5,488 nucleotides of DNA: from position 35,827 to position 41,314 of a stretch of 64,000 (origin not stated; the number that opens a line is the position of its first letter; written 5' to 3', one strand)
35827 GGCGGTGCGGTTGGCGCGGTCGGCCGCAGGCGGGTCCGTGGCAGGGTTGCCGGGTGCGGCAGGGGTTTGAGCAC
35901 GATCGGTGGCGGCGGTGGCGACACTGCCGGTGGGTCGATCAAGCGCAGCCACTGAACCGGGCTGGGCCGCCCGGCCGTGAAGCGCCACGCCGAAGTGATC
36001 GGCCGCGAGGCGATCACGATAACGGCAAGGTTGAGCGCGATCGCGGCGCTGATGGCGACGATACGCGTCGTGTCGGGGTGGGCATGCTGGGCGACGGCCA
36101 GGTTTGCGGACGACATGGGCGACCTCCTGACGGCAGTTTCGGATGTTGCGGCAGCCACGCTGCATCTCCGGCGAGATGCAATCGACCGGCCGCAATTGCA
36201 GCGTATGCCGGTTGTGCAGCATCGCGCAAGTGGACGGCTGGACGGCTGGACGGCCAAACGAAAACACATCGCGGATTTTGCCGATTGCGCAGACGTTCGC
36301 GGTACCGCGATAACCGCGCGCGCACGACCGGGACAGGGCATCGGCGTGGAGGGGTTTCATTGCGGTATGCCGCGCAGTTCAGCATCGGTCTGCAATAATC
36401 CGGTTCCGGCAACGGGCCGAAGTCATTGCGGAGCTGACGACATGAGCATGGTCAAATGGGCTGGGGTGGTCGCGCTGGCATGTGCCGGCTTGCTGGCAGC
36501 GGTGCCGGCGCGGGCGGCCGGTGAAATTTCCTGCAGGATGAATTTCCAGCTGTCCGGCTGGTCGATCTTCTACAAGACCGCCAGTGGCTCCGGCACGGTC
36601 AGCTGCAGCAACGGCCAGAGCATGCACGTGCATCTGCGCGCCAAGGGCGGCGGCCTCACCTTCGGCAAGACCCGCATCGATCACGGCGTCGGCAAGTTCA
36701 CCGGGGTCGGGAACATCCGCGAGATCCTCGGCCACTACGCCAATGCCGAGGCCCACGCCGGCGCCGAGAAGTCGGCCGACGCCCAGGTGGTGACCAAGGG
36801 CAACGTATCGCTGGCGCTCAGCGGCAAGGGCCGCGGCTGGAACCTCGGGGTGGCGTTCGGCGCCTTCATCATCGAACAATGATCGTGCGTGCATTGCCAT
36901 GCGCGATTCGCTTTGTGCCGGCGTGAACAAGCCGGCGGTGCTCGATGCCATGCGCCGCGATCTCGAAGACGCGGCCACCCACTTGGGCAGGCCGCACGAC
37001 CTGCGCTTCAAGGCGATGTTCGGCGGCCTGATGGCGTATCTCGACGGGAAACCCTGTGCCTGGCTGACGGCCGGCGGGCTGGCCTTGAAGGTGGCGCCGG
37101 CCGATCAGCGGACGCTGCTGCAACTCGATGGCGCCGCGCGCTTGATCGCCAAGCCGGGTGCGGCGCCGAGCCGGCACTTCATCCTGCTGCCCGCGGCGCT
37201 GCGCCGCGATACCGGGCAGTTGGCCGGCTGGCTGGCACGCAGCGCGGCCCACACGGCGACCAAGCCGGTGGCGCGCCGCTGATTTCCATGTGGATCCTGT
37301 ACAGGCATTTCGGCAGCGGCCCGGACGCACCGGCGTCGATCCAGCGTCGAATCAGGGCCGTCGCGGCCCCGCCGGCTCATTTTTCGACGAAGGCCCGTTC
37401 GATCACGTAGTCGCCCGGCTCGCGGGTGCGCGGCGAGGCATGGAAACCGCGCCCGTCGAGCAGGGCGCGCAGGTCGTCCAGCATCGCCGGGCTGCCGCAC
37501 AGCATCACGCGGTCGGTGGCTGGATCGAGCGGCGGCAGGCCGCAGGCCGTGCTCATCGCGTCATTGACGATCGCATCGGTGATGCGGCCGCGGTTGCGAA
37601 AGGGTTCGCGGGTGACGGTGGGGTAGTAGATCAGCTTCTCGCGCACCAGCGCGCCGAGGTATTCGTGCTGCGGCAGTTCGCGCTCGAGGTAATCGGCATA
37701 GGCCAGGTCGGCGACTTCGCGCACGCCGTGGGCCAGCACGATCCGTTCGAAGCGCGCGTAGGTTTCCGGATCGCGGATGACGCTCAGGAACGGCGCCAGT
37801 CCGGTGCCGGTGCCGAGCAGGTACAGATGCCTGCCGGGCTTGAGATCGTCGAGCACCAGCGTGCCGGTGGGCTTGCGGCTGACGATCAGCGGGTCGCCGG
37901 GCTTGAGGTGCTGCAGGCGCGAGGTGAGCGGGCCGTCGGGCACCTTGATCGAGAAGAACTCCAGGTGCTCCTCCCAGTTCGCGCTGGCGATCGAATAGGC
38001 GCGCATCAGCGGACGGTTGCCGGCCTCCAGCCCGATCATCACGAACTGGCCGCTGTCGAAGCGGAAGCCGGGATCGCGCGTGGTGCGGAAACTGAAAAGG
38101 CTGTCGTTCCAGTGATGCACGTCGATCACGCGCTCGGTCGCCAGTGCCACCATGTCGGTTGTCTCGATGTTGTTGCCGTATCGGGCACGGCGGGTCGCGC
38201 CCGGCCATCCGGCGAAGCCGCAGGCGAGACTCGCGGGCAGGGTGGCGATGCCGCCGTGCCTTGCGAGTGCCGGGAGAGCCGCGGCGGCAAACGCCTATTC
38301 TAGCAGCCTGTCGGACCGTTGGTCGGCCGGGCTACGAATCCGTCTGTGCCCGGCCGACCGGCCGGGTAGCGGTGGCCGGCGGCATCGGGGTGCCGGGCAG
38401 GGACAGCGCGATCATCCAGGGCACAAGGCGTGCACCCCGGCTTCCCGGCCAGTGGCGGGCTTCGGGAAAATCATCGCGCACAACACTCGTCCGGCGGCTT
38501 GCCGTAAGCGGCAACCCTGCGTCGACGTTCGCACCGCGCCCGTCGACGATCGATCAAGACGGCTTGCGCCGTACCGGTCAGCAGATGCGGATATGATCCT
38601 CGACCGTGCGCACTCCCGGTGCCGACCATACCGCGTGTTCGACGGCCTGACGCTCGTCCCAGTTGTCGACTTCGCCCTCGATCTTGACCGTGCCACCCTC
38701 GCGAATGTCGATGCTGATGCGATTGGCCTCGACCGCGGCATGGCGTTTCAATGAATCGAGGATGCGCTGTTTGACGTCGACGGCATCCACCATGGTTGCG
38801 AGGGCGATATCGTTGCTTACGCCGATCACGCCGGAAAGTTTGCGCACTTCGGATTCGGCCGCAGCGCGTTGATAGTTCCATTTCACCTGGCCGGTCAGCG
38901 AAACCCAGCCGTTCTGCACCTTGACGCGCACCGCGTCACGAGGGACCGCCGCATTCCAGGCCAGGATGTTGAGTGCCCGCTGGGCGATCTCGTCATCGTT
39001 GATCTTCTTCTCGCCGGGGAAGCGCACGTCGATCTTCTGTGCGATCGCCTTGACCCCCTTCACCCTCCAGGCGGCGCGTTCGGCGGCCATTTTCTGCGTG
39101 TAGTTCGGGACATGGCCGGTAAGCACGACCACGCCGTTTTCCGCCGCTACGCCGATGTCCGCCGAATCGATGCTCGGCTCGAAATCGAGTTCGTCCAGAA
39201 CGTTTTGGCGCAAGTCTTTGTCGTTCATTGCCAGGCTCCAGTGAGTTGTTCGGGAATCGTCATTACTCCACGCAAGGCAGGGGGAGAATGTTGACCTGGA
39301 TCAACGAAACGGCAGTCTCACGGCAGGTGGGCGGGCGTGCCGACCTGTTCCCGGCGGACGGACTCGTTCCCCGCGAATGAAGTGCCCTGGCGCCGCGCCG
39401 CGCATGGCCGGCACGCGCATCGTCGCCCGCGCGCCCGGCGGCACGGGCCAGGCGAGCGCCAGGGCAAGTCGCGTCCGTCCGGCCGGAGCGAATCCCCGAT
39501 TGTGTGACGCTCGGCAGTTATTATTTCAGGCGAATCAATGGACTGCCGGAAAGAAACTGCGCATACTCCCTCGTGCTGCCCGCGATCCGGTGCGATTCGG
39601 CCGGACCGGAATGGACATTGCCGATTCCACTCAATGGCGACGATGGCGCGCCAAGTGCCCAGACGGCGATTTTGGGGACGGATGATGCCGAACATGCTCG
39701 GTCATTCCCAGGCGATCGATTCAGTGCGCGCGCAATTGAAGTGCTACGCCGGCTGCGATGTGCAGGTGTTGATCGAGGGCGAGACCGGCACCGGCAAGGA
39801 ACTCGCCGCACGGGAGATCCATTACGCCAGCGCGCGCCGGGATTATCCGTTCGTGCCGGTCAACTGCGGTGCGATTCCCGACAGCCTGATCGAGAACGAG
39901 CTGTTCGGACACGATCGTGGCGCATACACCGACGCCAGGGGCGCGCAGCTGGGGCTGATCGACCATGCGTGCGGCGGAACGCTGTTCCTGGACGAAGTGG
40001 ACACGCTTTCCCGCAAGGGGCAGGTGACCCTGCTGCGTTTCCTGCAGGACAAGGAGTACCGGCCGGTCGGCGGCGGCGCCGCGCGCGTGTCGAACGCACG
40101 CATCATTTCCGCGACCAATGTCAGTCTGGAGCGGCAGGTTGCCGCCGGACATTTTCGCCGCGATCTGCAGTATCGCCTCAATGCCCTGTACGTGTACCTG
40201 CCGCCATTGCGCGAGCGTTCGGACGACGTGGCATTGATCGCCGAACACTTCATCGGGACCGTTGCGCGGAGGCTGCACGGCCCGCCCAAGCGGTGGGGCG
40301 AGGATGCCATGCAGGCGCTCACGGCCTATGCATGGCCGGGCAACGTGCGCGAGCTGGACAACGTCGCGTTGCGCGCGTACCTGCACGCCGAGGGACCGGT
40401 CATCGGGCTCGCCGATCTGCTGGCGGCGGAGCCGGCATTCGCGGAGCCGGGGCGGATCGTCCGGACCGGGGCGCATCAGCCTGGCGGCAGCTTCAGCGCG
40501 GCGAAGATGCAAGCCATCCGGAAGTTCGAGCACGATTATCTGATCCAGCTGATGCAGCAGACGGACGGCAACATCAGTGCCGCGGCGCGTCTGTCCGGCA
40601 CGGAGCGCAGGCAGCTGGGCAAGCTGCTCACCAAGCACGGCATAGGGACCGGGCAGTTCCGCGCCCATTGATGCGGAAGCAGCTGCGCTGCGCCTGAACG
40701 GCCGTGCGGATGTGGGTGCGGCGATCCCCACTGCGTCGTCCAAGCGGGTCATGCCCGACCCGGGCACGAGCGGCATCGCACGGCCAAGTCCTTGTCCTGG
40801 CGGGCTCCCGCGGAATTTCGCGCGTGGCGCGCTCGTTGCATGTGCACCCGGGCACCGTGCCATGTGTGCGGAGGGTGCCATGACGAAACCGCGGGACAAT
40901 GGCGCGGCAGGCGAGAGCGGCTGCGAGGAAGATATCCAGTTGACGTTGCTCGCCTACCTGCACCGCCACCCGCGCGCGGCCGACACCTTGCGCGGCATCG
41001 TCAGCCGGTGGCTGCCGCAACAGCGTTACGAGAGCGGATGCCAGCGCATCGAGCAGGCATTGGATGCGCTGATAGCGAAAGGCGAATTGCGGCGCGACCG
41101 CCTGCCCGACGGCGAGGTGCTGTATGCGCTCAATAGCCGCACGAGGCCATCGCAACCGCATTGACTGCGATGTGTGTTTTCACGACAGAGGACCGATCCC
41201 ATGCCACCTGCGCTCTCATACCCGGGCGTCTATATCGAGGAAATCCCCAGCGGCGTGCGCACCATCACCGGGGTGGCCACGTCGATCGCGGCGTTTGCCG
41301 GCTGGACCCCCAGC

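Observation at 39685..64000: Sigma-54-driven contractile injection system with three different DUF4157 cargo candidates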

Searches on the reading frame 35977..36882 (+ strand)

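Call 9: search_protein_families(library=pfam, proteins=[window:35977-36882:+], max_evalue=0.01)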
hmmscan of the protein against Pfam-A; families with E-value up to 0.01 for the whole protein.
window:35977-36882:+ (301 aa): 1 family
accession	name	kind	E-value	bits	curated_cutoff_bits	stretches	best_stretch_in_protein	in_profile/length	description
PF16580.11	Astro_capsid_p2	-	0.0058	16.5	25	1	173-238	28-90/245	C-terminal tail of astrovirus capsid projection or spike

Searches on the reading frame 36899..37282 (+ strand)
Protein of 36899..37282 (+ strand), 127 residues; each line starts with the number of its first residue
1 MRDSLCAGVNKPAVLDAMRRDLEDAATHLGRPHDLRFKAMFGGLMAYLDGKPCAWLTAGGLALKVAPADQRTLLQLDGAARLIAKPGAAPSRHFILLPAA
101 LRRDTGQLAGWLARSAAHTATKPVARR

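Call 9: search_protein_families(library=pfam, proteins=[window:36899-37282:+], max_evalue=0.01)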
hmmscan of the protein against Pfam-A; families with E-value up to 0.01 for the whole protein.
window:36899-37282:+ (127 aa): 1 family
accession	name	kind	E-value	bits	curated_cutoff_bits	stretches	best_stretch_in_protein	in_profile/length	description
PF04993.18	TfoX_N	-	1.7e-09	38.1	30.1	1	34-117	8-89/91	TfoX N-terminal domain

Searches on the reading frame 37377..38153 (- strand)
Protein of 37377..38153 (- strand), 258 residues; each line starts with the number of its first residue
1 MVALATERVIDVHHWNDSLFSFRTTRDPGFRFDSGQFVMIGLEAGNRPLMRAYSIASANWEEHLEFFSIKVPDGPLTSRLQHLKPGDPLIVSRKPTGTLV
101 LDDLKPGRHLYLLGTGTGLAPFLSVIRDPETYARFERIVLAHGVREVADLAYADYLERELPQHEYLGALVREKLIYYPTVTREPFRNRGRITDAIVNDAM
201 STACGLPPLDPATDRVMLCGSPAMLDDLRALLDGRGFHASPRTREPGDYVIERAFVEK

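Call 9: search_protein_families(library=pfam, proteins=[window:37377-38153:-], max_evalue=0.01)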
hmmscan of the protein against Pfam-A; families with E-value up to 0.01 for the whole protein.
window:37377-38153:- (258 aa): 3 families
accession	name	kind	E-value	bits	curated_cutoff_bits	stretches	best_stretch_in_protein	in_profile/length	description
PF00175.26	NAD_binding_1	-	9.2e-12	46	22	1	112-228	1-107/109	Oxidoreductase NAD-binding domain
PF00970.30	FAD_binding_6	-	2.5e-06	28.2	21.1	1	16-98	13-96/99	Oxidoreductase FAD-binding domain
PF08030.17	NAD_binding_6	-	0.0059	17.1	22.2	0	108-129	2-23/156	Ferric reductase NAD binding domain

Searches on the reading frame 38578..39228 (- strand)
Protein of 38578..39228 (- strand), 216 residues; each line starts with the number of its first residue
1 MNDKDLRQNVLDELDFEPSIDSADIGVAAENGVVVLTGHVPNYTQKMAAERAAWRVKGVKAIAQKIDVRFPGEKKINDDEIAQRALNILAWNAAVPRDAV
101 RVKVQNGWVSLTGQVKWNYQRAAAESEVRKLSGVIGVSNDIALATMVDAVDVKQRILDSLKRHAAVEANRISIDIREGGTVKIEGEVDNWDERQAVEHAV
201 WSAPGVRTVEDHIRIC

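Call 9: search_protein_families(library=pfam, proteins=[window:38578-39228:-], max_evalue=0.01)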
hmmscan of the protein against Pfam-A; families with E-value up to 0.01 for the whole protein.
window:38578-39228:- (216 aa): 3 families
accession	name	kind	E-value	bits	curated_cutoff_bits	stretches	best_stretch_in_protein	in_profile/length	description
PF04972.22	BON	-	1.7e-45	153.6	27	3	2-69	1-68/69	BON domain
PF21937.1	Yop-YscD_ppl_2nd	-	1.3e-08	34.8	27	0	23-67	20-65/67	YscD/CdsD-like Bon-like domain 2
PF10041.14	DUF2277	-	0.0033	18.2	25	0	121-166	21-69/78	Uncharacterized conserved protein (DUF2277)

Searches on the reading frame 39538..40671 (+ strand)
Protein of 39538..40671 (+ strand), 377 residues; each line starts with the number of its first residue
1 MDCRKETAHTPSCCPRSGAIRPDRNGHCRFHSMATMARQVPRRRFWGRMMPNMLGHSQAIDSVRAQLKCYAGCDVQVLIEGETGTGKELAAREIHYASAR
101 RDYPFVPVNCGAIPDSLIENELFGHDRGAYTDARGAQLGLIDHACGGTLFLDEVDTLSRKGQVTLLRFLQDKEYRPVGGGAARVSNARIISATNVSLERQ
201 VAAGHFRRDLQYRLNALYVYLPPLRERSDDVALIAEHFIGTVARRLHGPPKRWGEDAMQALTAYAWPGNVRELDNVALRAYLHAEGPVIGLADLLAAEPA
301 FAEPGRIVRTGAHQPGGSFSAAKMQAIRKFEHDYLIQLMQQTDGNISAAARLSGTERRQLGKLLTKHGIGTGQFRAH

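Call 6: search_protein_families(library=pfam, proteins=[window:39538-40671:+], max_evalue=0.01)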
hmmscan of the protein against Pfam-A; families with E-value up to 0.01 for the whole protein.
window:39538-40671:+ (377 aa): 6 families
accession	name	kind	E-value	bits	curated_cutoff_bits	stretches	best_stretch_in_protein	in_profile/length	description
PF00158.32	Sigma54_activat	-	4.5e-58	196.1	20.2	1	54-218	2-166/168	Sigma-54 interaction domain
PF25601.1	AAA_lid_14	-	1.8e-20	73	27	1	225-295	1-71/87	AAA+ ATPase lid domain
PF14532.12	Sigma54_activ_2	-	4.7e-18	66.2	25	1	54-224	1-138/138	Sigma-54 interaction domain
PF02954.25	HTH_8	-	1.7e-08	34.5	22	1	327-362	2-37/42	Bacterial regulatory protein, Fis family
PF07728.20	AAA_5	-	2.2e-06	28.2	22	1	77-195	2-123/139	AAA domain (dynein-related subfamily)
PF00004.35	AAA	-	0.0021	19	21.2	1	77-195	1-110/131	ATPase family associated with various cellular activities (AAA)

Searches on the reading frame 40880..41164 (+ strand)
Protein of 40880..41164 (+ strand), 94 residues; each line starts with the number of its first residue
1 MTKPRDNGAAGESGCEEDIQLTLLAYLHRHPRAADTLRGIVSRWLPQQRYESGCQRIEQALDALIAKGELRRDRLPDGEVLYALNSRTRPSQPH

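Call 19: search_protein_families(library=ncbifam, proteins=[window:40880-41164:+], max_evalue=0.01)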
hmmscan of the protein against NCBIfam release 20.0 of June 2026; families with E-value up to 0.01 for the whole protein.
window:40880-41164:+ (94 aa): 0 families

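Call 36: search_protein_families(library=pfam, proteins=[window:40880-41164:+], max_evalue=5)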
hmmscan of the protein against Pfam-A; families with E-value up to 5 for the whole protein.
window:40880-41164:+ (94 aa): 1 family
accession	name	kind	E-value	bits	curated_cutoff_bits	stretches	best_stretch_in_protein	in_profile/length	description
PF21991.1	capSnatchArena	-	0.22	11.5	24.2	1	47-72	123-148/194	Cap-snatching endonuclease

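Call 53: search_solved_structures(query=A2, max_evalue=10)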
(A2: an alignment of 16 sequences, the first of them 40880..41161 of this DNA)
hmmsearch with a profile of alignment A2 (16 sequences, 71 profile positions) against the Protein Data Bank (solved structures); distinct sequences matched with E-value up to 10: 16.
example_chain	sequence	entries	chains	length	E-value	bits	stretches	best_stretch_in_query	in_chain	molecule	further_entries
7nwg_a2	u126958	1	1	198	0.031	17.3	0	43-70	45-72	ribosomal protein eS25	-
7c7e_A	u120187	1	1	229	0.16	15.1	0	26-54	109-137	Putative DNA-binding transcriptional regulator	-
3tgn_A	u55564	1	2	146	0.27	14.3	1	33-67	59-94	Adc operon repressor AdcR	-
4ks7_A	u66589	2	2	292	0.29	14.2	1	29-64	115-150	Serine/threonine-protein kinase PAK 6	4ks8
2c30_A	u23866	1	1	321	0.33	14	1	29-64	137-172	SERINE/THREONINE-PROTEIN KINASE PAK 6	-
2ra5_A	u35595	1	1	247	0.59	13.2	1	37-66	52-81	Putative transcriptional regulator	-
3o6b_B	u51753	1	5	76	0.88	12.7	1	32-64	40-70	Cell division control protein 53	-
3o2p_E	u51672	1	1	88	0.97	12.5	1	32-64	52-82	Cell division control protein 53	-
9i0v_A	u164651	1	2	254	0.99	12.5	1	34-61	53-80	HTH-type transcriptional repressor DasR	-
4zs8_A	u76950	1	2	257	1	12.5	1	34-61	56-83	HTH-type transcriptional repressor DasR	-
4u0y_A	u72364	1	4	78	1.3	12.2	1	35-60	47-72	HTH-type transcriptional repressor YvoA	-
6z9u_A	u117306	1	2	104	1.5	12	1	25-67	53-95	tRNA-splicing endonuclease subunit Sen34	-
3edp_A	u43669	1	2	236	1.5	11.9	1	32-60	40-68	Lin2111 protein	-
5kvr_A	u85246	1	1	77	1.7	11.8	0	32-60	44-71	Pyruvate dehydrogenase complex repressor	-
5nbc_A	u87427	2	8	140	1.7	11.7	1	30-71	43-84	Ferric uptake regulation protein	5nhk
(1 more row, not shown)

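Call 54: find_homologous_proteins(query=window:40880-41161:+, max_evalue=0.001)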
Query window:40880-41161:+ (94 aa): 90 proteins with E <= 0.001 among 99 candidates.
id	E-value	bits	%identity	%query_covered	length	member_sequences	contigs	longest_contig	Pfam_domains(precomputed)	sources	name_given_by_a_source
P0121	1.8e-56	206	100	100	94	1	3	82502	-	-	-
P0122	1.4e-42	162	81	100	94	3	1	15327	-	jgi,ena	-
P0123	2.3e-41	158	74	100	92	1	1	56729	-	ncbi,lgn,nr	ncbi:MAG: hypothetical protein EPN49_03170 [Rhodanobacter sp.]|nr:MAG: hypothetical protein EPN49_03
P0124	2.3e-32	129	67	100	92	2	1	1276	-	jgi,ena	-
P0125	3.7e-30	122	63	100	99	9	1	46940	-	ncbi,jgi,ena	-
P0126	4.5e-30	122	65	100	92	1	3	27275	-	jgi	jgi:hypothetical protein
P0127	6.4e-30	121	66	100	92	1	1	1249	-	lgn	-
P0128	1.2e-29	120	65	89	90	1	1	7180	-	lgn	-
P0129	1.3e-29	120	62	100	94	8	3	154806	-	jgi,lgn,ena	-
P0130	1.7e-29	120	65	99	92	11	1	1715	-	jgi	jgi:hypothetical protein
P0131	1.9e-29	120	67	100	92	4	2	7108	-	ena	-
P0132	3.4e-29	119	65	99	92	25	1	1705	-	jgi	-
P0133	6.1e-29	118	61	100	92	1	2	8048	-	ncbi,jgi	ncbi:MAG TPA: hypothetical protein VIO59_03195 [Rhodanobacter sp.]|jgi:Fe2+ or Zn2+ uptake regulatio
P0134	6.3e-29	118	65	100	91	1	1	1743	-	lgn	-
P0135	7.0e-29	118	64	100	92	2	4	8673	-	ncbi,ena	-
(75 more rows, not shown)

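Call 61: predict_structure(alignment_id=A3)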
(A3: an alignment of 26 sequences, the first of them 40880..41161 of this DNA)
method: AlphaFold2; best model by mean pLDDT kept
length: 94 residues; sequences in the alignment: 26
mean_pLDDT: 71.8   pTM: 0.54
mean pLDDT of the five models: 71.8, 68.9, 68.3, 68.1, 67.9
residues with pLDDT >= 90: 0; 70-90: 60; 50-70: 16; < 50: 18
segments of 3 or more residues with pLDDT < 50: 1-14
pLDDT, mean of each block of 10 residues (from residue 1): 42 62 80 77 71 81 87 86 70 49
secondary structure, 60 per line:
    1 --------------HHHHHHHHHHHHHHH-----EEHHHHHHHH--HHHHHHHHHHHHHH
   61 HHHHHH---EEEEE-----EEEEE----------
elements in order: H15-29 H37-44 H47-66 E70-74 E80-84

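Call 64: fold_search(model_id=the predicted structure, library=pdb)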
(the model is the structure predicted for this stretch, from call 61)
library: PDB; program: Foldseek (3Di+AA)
matches with E <= 10: 1111; with E <= 0.001: 0
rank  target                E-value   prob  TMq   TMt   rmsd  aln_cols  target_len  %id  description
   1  8zn0_A                2.4e-03  1.00  0.56  0.18   3.8        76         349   21  The Crystal Structure of an Atypical N-methyltransferasea PaOMT9 in P. amurense (released 2025-05-28)
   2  6i71_A                5.9e-03  1.00  0.52  0.17   4.3        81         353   21  Structure of Fragaria ananassa O-methyltransferase in complex with S-adenosylhomocysteine (released 2019-11-27)
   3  4ad9_A                6.7e-03  1.00  0.66  0.23   1.8        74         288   14  Crystal structure of human LACTB2. (released 2012-02-01)
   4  4ad9_C                1.0e-02  1.00  0.66  0.23   1.9        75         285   13  Crystal structure of human LACTB2. (released 2012-02-01)
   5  2lso_MODEL_1_A        1.0e-02  1.00  0.57  0.63   2.8        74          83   18  Solution NMR Structure of the Globular Domain of Human Histone H1x, Northeast Structural Genomics Consortium ( (released 2012-06-13)
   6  5nhk_B                1.1e-02  1.00  0.56  0.41   3.9        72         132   15  Structure of Ferric uptake regulator from francisella tularensis with Iron (released 2018-05-16)
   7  9ire_A                1.3e-02  1.00  0.55  0.36   5.3        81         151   11  CRYSTAL STRUCTURE OF Bacillus cereus FERRIC UPTAKE REGULATOR (released 2025-07-23)
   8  5nbc_B                1.4e-02  1.00  0.56  0.42   3.9        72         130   15  Structure of Prokaryotic Transcription Factors (released 2018-05-16)
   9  5nbc_A                1.4e-02  1.00  0.56  0.41   4.1        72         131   15  Structure of Prokaryotic Transcription Factors (released 2018-05-16)
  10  3o2p_E                1.4e-02  0.99  0.46  0.49   4.7        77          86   30  A Dual E3 Mechanism for Rub1 Ligation to Cdc53: Dcn1(P)-Cdc53(WHB) (released 2010-09-15)
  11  5i0p_C                1.6e-02  1.00  0.55  0.17   2.9        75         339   20  Crystal Structure of a Beta-lactamase domain protein from Burkholderia ambifaria (released 2016-02-17)
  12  4ad9_B                1.7e-02  1.00  0.66  0.23   1.7        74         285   12  Crystal structure of human LACTB2. (released 2012-02-01)
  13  1qgp_MODEL_1_A        1.7e-02  1.00  0.55  0.66   3.5        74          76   18  NMR STRUCTURE OF THE Z-ALPHA DOMAIN OF ADAR1, 15 STRUCTURES (released 1999-10-19)
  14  6i70_A                1.7e-02  0.99  0.51  0.17   5.3        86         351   24  Structure of Fragaria ananassa O-methyltransferase - apo form (released 2019-11-27)
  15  7ne9_CCC              2.4e-02  1.00  0.55  0.45   3.5        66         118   27  A single sensor controls large variations in zinc quotas in a marine cyanobacterium (released 2022-03-02)
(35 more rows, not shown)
